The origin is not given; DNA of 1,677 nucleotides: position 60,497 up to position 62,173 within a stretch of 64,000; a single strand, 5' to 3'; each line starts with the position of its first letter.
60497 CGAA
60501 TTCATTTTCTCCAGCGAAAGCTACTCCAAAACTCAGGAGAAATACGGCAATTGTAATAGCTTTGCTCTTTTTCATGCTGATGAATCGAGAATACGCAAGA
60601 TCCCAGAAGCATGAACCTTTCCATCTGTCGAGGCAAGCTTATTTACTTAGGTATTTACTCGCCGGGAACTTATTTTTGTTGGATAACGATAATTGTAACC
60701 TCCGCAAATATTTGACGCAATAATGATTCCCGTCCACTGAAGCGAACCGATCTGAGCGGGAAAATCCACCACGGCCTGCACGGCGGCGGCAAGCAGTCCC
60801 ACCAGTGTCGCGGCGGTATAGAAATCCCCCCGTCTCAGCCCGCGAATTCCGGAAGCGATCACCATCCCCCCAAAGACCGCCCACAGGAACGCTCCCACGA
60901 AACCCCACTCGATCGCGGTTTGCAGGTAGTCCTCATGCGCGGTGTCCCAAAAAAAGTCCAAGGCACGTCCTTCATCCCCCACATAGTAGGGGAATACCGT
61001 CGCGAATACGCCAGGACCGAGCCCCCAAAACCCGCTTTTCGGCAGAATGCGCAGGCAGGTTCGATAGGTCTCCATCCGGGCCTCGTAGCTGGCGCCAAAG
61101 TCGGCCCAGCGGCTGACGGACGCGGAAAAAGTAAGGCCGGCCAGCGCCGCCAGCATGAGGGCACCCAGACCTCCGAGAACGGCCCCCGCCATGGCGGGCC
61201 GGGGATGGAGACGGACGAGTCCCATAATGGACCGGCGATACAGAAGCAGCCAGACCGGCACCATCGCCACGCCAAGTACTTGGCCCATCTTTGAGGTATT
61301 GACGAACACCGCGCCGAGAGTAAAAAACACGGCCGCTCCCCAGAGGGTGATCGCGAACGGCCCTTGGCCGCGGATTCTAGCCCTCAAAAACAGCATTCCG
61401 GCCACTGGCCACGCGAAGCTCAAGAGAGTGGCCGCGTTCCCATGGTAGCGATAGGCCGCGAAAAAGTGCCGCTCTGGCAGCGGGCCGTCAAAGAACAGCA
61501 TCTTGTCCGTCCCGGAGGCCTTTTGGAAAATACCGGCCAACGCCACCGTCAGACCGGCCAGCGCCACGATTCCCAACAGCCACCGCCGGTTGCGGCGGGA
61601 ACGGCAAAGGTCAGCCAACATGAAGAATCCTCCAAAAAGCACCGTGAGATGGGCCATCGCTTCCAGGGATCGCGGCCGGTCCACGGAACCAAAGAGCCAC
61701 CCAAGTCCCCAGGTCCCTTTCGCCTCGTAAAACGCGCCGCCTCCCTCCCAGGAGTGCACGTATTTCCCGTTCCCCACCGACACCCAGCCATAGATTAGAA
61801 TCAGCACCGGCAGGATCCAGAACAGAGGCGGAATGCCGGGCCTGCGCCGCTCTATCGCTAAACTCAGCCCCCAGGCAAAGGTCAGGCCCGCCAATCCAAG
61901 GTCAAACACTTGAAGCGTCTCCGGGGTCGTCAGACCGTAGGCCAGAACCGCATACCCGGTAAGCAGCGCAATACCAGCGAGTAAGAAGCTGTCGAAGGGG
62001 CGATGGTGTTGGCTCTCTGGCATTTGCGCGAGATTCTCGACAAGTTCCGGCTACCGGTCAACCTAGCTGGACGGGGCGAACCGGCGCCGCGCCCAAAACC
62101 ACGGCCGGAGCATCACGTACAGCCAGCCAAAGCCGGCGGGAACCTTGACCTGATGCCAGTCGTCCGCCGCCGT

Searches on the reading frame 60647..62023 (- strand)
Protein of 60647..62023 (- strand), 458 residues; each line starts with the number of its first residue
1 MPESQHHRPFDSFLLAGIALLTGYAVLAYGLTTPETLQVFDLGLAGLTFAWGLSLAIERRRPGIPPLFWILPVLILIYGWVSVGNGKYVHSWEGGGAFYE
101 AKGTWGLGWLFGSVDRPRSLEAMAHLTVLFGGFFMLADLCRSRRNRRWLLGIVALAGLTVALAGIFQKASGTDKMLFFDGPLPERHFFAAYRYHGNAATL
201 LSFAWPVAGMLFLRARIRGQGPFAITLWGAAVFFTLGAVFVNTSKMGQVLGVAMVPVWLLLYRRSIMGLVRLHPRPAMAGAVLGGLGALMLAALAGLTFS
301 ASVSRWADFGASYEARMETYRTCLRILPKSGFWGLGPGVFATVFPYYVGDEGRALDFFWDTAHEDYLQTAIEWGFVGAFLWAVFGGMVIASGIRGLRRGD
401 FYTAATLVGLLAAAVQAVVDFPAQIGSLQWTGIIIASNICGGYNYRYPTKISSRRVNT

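Call 34: find_encoding_contigs(protein=window:60647-62023:-, flank=10000, max_places=4)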
Protein window:60647-62023:- (458 aa): no gene with exactly this product is on record in the collection.
